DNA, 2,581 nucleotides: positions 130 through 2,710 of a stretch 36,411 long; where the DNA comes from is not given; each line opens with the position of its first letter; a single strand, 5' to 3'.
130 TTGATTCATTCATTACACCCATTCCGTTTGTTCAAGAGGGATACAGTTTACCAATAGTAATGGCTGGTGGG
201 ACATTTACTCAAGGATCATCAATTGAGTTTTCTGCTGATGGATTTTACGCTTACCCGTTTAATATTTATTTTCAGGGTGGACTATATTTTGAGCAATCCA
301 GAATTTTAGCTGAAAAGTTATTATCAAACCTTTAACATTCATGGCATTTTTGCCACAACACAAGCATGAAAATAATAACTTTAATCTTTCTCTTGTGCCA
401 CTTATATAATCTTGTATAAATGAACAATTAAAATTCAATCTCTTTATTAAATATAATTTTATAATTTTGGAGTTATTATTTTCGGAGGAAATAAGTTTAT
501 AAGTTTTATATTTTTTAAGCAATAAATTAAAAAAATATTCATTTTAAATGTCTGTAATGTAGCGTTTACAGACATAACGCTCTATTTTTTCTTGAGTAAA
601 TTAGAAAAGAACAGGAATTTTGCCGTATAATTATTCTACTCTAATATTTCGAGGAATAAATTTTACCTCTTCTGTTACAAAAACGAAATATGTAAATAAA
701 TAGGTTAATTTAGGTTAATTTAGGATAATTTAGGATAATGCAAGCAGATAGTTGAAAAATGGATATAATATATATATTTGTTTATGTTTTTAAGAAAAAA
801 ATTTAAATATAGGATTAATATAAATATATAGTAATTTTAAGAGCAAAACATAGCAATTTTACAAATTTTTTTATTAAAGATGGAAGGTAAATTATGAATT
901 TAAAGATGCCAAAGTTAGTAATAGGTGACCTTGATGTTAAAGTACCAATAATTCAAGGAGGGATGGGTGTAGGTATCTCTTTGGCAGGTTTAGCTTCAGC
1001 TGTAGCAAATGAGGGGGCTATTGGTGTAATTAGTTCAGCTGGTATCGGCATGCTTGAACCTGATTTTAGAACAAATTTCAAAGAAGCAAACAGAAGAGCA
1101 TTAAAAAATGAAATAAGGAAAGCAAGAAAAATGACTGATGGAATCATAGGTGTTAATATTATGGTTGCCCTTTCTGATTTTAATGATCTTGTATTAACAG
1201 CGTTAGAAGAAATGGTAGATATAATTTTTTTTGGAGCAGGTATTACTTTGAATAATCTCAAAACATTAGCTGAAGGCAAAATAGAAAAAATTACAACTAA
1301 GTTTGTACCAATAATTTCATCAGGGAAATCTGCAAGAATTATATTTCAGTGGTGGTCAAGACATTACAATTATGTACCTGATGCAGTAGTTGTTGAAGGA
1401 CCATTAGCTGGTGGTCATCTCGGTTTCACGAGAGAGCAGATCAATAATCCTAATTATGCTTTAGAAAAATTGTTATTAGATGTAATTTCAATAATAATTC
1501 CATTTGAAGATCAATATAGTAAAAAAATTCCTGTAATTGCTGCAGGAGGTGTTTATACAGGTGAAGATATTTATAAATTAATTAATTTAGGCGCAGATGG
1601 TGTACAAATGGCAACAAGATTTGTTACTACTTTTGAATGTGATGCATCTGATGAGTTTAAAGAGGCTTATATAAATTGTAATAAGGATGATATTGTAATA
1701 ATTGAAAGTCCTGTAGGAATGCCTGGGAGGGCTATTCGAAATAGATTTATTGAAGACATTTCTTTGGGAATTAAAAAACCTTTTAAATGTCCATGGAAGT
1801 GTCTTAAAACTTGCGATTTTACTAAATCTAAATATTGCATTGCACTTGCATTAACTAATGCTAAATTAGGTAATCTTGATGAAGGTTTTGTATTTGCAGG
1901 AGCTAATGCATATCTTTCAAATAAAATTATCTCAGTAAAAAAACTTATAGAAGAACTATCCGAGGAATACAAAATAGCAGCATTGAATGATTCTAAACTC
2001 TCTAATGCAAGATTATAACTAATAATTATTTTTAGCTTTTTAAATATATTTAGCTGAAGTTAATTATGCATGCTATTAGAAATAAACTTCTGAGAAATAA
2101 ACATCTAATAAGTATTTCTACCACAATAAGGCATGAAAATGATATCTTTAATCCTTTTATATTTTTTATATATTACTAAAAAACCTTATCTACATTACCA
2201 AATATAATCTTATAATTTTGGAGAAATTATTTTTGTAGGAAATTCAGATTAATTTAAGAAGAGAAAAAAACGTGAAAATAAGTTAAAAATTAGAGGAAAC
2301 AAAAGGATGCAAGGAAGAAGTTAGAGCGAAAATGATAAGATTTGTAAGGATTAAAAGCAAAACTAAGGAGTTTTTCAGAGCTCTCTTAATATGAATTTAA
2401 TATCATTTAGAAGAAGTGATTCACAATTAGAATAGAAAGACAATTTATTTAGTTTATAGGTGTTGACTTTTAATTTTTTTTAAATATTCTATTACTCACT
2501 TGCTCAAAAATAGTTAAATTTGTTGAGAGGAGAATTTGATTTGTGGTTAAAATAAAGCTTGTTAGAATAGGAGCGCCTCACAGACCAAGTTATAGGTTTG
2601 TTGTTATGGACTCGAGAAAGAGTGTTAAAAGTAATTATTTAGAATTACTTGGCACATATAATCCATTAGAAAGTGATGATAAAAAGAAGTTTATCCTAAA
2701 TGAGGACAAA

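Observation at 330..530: A four-copy intergenic repeat family occupies every long intergenic gap in the window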

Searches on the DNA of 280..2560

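Call 48: search_rna_families(source=window, start=280, end=2560, threshold=evalue, max_evalue=10)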
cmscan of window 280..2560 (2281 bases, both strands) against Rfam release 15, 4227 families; matches with E-value up to 10: 5.
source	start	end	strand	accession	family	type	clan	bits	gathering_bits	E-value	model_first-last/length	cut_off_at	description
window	313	381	-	RF03566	mir-4875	Gene; miRNA;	-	18.1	90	3.6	1-73/73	no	mir-4875 microRNA precursor family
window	672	706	+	RF01091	PK-SPCSV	Cis-reg;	-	17.4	36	8.7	1-61/61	no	3'-terminal pseudoknot in SPCSV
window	1228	1264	-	RF01335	CRISPR-DR22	Gene; CRISPR;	-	17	50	3.1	1-36/36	no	CRISPR RNA direct repeat element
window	982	996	-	RF02940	COG3860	Cis-reg;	-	13.4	42.5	7.9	1-54/54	no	COG3860 RNA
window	875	940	+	RF02089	CLRN1-AS1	Gene; lncRNA;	-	12.3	48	5.7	1-79/79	no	CLRN1 antisense RNA 1 conserved region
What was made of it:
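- On Any Rfam RNA family (including transposon-associated guide RNAs): Nothing relevant appeared at E up to 10 over 280-2560 (call 48).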

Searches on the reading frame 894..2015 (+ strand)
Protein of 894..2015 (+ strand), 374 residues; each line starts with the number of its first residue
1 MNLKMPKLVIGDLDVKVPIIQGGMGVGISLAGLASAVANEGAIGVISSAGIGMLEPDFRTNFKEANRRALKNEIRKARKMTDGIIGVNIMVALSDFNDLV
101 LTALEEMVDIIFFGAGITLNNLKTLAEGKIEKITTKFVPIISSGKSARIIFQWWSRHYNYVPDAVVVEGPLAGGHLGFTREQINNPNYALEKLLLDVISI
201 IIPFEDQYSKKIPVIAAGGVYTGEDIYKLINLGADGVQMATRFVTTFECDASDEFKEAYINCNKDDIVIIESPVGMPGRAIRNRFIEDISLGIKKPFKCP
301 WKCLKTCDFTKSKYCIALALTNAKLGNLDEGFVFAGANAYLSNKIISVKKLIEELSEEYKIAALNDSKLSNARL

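Call 39: find_homologous_proteins(query=window:894-2015:+, max_evalue=1e-60)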
Query window:894-2015:+ (374 aa): 8000 proteins with E <= 1e-60 among 8000 candidates; the best 120 are listed.
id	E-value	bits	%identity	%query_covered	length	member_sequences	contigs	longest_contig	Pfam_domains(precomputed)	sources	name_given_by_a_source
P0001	3.5e-244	827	100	100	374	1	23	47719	PF00478.32,PF03060.22,PF01180.28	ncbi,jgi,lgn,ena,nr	ncbi:MAG: nitronate monooxygenase family protein [Caldisericia bacterium]|jgi:NAD(P)H-dependent flav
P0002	1.3e-243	825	100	100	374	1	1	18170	PF00478.32,PF03060.22,PF01180.28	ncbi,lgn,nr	ncbi:MAG: nitronate monooxygenase family protein [Caldisericia bacterium]|nr:nitronate monooxygenase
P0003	1.3e-243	825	100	100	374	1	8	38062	PF00478.32,PF03060.22,PF01180.28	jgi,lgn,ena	jgi:NAD(P)H-dependent flavin oxidoreductase YrpB (nitropropane dioxygenase family)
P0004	2.3e-243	824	100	100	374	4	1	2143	PF00478.32,PF03060.22,PF01180.28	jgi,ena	-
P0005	1.4e-242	822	100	100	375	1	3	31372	PF00478.32,PF03060.22,PF01180.28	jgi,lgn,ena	-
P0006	4.6e-242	820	99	100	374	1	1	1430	PF00478.32,PF03060.22,PF01180.28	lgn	-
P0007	4.8e-241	817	99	100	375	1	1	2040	PF00478.32,PF03060.22,PF01180.28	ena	-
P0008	6.0e-241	817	98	100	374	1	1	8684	PF00478.32,PF03060.22,PF01180.28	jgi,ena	-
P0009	1.9e-240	815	98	100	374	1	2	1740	PF00478.32,PF03060.22,PF01180.28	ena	-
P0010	1.2e-239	812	98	100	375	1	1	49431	PF00478.32,PF03060.22,PF01180.28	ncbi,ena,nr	ncbi:MAG TPA: nitronate monooxygenase family protein [Caldisericia bacterium]|nr:nitronate monooxyge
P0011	2.8e-238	808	98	100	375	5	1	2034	PF00478.32,PF03060.22,PF01180.28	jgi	-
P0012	1.4e-236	802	97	100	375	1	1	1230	PF00478.32,PF03060.22,PF01180.28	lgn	-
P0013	8.8e-197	671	81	97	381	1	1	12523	PF03060.22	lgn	-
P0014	8.3e-195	665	79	98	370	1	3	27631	PF00478.32,PF03060.22,PF01180.28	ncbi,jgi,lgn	jgi:NAD(P)H-dependent flavin oxidoreductase YrpB (nitropropane dioxygenase family)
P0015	1.8e-192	657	100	79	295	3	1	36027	PF03060.22,PF01180.28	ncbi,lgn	-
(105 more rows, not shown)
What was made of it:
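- The window's NMO protein is 100% identical to a 'Caldisericia bacterium' MAG protein (call 39).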

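Call 40: find_encoding_contigs(protein=P0014, flank=4000, max_places=3)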
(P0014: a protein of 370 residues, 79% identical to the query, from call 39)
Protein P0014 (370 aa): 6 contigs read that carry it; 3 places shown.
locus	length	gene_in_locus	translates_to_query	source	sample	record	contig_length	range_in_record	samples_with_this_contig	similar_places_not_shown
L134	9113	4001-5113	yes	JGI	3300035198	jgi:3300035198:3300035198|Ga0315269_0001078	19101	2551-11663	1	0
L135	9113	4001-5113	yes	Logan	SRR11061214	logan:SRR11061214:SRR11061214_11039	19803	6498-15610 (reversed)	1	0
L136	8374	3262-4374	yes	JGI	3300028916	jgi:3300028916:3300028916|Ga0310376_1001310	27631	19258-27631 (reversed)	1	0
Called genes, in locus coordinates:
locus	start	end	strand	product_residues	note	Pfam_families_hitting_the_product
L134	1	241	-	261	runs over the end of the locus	PF01148:CTP_transf_1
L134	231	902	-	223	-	PF01255:Prenyltransf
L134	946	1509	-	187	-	PF01765:RRF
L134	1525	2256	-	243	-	PF00696:AA_kinase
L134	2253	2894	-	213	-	PF00889:EF_TS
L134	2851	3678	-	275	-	PF00318:Ribosomal_S2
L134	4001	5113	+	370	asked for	PF00478:IMPDH (faint), PF03060:NMO, PF01180:DHO_dh (weak)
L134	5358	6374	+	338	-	PF13237:Fer4_10 (faint), PF12838:Fer4_7 (faint), PF13746:Fer4_18 (faint), PF13187:Fer4_9 (faint), PF12797:Fer4_2 (faint), PF00037:Fer4 (faint), PF17179:Fer4_22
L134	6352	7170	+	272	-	PF00970:FAD_binding_6 (weak), PF00175:NAD_binding_1, PF10418:DHODB_Fe-S_bind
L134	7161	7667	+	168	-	PF13247:Fer4_11, PF00037:Fer4 (faint), PF12800:Fer4_4 (faint), PF12838:Fer4_7 (weak)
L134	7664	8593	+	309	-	PF00146:NADHdh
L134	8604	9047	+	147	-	PF01058:Oxidored_q6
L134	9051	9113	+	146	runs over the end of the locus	PF00329:Complex1_30kDa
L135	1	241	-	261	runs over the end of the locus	PF01148:CTP_transf_1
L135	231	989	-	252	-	PF01255:Prenyltransf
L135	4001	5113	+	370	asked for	PF00478:IMPDH (faint), PF03060:NMO, PF01180:DHO_dh (weak)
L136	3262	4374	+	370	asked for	PF00478:IMPDH (faint), PF03060:NMO, PF01180:DHO_dh (weak)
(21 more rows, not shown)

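Call 41: find_encoding_contigs(protein=P0013, flank=4000, max_places=2)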
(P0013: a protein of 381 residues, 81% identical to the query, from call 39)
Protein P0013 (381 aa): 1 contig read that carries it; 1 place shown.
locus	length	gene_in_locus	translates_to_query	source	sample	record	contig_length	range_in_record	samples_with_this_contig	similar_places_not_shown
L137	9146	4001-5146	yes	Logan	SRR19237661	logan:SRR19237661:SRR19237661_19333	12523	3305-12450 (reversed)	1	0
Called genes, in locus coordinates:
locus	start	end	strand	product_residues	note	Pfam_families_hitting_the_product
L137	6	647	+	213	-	PF03449:GreA_GreB_N, PF01272:GreA_GreB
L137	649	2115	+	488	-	PF01336:tRNA_anti-codon, PF00152:tRNA-synt_2, PF01409:tRNA-synt_2d (faint)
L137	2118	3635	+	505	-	PF00221:Lyase_aromatic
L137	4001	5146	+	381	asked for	PF03060:NMO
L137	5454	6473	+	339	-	PF12838:Fer4_7 (faint), PF13534:Fer4_17 (faint), PF13187:Fer4_9 (faint), PF00037:Fer4 (faint), PF12797:Fer4_2 (faint), PF17179:Fer4_22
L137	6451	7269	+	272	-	PF00970:FAD_binding_6 (weak), PF00175:NAD_binding_1, PF10418:DHODB_Fe-S_bind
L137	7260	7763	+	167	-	PF13187:Fer4_9 (faint), PF13247:Fer4_11, PF12800:Fer4_4 (faint), PF00037:Fer4 (faint), PF12838:Fer4_7 (weak)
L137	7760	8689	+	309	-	PF00146:NADHdh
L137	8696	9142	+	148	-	PF01058:Oxidored_q6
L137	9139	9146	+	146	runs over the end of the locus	PF00329:Complex1_30kDa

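Call 42: find_encoding_contigs(protein=P0010, flank=4000, max_places=2)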
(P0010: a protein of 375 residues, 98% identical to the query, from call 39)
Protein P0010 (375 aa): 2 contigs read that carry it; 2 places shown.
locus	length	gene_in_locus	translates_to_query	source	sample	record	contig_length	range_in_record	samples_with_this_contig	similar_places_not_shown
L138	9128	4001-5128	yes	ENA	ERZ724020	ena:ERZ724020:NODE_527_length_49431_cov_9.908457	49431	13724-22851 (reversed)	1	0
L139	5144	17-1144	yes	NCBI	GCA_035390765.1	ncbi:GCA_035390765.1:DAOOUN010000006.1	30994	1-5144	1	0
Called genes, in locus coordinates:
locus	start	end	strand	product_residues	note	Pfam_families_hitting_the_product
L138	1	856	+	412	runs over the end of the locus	PF00919:UPF0004, PF04055:Radical_SAM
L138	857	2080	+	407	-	PF06838:Met_gamma_lyase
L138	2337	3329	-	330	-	PF07833:Cu_amine_oxidN1, PF00565:SNase, PF00932:LTD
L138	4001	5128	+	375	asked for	PF00478:IMPDH (faint), PF03060:NMO, PF01180:DHO_dh (faint), PF03060:NMO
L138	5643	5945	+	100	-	PF00886:Ribosomal_S16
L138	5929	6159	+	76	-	PF13083:KH_KhpA-B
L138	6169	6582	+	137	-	PF11068:YlqD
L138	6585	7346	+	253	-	PF01746:tRNA_m1G_MT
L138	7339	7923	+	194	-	PF09936:Methyltrn_RNA_4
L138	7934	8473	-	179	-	PF01558:POR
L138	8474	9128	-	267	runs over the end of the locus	PF02775:TPP_enzyme_C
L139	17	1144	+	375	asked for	PF00478:IMPDH (faint), PF03060:NMO, PF01180:DHO_dh (faint), PF03060:NMO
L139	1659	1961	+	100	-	PF00886:Ribosomal_S16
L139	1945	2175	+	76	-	PF13083:KH_KhpA-B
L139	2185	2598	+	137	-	PF11068:YlqD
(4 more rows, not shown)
